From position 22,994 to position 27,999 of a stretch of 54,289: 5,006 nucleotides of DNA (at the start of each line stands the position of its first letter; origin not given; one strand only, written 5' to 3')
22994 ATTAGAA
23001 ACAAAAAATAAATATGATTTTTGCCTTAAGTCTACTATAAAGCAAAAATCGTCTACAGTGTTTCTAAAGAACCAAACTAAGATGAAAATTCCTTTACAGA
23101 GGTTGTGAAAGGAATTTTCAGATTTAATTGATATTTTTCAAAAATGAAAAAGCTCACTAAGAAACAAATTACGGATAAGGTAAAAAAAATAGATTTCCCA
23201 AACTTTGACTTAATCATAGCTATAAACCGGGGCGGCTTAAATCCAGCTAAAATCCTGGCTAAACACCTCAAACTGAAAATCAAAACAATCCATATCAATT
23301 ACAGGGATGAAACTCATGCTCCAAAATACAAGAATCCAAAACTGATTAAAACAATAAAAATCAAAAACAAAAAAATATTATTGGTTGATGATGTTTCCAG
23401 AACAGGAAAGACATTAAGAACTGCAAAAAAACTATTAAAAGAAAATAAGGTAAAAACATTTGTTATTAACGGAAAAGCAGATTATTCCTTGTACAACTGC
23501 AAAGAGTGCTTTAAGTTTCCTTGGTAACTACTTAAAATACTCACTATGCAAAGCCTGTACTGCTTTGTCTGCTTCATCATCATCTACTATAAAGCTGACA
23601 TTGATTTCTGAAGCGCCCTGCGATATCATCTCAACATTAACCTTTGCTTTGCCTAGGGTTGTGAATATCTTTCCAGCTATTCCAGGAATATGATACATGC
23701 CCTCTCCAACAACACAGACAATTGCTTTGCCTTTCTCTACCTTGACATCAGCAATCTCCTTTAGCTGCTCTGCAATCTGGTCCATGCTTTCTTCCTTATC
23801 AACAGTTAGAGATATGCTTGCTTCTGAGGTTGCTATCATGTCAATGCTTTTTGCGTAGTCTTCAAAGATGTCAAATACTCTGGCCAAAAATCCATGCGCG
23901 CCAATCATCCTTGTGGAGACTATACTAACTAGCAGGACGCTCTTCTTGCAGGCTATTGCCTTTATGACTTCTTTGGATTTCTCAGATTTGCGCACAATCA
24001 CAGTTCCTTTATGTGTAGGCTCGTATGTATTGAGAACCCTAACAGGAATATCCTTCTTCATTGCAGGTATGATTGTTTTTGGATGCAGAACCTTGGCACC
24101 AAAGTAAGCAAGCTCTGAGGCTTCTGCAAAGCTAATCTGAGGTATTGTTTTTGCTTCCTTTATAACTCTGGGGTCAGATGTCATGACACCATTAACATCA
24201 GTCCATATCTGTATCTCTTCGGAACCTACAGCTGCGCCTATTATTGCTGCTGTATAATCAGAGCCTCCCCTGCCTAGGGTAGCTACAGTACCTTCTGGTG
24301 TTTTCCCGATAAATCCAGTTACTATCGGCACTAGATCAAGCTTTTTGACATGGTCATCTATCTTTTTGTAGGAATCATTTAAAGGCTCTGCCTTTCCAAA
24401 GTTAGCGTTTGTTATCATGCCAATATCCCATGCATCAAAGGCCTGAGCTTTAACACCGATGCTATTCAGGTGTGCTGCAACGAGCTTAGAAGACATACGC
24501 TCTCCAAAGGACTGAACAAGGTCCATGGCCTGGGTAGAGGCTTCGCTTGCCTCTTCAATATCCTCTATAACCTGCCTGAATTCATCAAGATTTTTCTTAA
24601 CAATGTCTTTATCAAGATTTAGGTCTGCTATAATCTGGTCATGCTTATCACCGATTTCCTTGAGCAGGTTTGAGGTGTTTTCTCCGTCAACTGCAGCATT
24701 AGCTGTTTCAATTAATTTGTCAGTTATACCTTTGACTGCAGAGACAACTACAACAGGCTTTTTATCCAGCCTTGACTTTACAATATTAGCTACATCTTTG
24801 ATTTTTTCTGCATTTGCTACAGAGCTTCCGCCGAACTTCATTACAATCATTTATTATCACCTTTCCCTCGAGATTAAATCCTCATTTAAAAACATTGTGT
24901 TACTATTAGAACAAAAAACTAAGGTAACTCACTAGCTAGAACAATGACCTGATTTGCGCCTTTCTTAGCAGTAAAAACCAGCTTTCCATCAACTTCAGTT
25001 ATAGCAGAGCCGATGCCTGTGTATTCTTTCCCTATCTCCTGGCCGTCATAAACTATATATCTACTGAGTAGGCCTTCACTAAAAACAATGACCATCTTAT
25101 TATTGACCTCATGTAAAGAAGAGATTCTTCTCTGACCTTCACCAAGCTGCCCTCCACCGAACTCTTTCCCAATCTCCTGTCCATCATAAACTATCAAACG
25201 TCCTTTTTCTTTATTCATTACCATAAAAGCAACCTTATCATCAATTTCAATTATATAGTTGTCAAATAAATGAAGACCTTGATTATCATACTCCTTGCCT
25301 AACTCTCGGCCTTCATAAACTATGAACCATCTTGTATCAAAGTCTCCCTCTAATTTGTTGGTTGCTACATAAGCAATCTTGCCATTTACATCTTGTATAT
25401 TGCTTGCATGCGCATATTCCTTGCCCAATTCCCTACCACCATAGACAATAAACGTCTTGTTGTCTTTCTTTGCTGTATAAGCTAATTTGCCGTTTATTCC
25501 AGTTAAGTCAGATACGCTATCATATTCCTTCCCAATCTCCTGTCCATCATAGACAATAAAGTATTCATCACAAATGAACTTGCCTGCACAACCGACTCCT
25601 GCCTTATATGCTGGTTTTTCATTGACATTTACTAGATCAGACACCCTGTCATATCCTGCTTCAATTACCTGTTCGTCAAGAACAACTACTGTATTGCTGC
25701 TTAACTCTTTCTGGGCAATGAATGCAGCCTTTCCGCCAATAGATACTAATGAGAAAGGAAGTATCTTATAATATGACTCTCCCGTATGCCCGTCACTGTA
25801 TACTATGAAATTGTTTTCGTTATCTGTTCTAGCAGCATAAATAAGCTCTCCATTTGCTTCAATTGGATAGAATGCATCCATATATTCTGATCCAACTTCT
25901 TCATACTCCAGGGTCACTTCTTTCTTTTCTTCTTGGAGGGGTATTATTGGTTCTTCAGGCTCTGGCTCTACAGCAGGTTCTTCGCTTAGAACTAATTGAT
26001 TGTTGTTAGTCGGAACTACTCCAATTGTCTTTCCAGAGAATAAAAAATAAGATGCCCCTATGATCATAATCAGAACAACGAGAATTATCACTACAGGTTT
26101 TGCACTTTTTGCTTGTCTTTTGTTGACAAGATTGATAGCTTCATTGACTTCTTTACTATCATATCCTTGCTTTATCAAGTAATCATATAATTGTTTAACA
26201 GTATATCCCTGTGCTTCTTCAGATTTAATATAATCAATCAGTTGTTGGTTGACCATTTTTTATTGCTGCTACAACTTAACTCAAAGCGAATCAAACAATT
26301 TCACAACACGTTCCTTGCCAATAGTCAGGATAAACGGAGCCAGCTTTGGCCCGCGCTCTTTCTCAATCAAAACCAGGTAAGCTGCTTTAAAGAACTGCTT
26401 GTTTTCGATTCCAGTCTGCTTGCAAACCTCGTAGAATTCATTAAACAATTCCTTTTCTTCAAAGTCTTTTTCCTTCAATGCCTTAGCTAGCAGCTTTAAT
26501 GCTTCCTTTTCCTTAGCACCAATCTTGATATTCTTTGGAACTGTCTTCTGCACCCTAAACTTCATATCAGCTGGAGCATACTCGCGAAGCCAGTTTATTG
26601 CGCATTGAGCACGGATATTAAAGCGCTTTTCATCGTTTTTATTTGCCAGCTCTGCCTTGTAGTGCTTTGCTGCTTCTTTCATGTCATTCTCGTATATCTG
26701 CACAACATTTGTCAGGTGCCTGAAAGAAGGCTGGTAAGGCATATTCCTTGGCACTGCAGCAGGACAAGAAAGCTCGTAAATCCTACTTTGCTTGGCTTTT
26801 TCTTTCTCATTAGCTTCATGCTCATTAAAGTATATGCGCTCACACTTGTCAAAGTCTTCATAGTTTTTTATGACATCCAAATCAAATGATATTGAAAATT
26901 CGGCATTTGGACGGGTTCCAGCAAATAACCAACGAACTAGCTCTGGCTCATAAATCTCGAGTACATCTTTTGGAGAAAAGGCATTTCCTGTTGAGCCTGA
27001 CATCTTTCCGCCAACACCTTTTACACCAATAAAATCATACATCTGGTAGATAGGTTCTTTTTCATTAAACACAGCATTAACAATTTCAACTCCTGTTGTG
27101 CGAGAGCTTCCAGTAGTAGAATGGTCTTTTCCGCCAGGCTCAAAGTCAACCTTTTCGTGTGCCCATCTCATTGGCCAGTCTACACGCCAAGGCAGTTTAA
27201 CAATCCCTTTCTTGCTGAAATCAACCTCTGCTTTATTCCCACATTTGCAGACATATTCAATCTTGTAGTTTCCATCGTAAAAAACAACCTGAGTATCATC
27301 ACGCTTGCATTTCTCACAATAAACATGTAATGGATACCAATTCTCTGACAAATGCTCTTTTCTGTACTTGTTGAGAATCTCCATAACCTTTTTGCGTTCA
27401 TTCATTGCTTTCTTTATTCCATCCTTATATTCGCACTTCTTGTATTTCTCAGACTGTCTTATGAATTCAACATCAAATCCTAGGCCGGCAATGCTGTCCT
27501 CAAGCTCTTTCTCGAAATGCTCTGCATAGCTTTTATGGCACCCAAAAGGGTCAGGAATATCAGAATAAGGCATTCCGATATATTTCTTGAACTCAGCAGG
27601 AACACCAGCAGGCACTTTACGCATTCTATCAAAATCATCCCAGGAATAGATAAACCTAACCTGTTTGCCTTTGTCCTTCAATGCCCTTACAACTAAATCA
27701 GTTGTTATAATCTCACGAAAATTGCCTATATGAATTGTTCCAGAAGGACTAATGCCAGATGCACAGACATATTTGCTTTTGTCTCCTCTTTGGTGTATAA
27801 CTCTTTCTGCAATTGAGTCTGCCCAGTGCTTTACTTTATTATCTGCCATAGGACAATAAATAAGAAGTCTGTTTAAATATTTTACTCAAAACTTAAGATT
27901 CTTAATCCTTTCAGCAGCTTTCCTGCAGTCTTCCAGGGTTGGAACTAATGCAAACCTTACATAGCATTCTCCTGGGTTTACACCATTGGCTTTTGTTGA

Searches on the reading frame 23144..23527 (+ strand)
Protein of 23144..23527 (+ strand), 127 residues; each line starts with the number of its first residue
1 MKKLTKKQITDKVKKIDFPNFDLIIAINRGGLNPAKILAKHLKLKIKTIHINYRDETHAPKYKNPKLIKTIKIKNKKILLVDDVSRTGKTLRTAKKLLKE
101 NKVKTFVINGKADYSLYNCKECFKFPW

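Call 12: search_protein_families(library=pfam, proteins=[window:23144-23527:+], max_evalue=0.001)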
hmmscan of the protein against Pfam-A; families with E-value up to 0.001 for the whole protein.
window:23144-23527:+ (127 aa): 2 families
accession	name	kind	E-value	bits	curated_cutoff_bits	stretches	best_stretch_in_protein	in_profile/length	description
PF00156.33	Pribosyltran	-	7e-16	58.4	26.3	1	9-105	15-117/158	Phosphoribosyl transferase domain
PF14681.12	UPRTase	-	2.8e-06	27.4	27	1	23-104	69-149/206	Uracil phosphoribosyltransferase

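Call 60: find_encoding_contigs(protein=window:23144-23527:+, flank=10000, max_places=6)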
Protein window:23144-23527:+ (127 aa): no gene with exactly this product is on record in the collection.

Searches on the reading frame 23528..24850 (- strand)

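Call 12: search_protein_families(library=pfam, proteins=[window:23528-24850:-], max_evalue=0.001)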
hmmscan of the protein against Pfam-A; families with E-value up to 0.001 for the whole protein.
window:23528-24850:- (440 aa): 5 families
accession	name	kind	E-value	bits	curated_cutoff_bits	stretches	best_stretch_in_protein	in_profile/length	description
PF00696.33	AA_kinase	-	1.9e-53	182.1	24.9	1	1-274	2-234/234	Amino acid kinase family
PF22468.2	ACT_9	-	3.7e-36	123.1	27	2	378-437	1-60/61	ACT domain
PF13840.12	ACT_7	-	3.3e-14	52.9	27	1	371-436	2-65/65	ACT domain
PF01842.31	ACT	-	5.8e-13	48.8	27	1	388-436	10-63/66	ACT domain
PF22629.2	ACT_AHAS_ss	-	0.0008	20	27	0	320-369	10-65/67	AHAS small subunit-like ACT domain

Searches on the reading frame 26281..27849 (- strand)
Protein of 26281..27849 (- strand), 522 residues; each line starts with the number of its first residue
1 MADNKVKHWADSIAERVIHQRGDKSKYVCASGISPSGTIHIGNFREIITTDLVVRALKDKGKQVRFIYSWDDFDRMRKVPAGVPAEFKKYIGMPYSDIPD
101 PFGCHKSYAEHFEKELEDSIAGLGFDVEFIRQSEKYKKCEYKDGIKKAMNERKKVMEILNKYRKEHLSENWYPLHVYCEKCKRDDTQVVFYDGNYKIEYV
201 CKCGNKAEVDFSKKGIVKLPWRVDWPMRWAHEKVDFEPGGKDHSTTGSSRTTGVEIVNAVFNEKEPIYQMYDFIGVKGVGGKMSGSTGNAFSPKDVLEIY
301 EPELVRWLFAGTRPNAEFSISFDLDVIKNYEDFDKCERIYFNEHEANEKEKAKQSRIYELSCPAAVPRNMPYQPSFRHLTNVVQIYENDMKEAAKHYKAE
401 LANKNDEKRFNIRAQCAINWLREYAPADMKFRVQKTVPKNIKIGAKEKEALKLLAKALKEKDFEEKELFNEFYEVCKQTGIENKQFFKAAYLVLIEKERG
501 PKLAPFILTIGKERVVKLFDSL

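Call 48: search_protein_families(library=pfam, proteins=[window:26281-27849:-], max_evalue=0.00001)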
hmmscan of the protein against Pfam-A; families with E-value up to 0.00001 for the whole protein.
window:26281-27849:- (522 aa): 5 families
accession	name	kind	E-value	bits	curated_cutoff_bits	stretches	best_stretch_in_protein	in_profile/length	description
PF01921.24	tRNA-synt_1f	-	2.6e-132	441.5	27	1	7-361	1-357/360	tRNA synthetases class I (K)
PF01406.26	tRNA-synt_1e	-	9.2e-10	38.8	27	0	24-74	10-58/301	tRNA synthetases class I (C) catalytic domain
PF09334.17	tRNA-synt_1g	-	5.4e-08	32.4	20.1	0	35-73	10-48/391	tRNA synthetases class I (M)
PF19269.4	Anticodon_2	-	5.8e-07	30.4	23.6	1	444-517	61-135/141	Anticodon binding domain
PF00133.28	tRNA-synt_1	-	3.3e-06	26.5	22.7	0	18-71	16-70/414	tRNA synthetases class I (I, L, M and V)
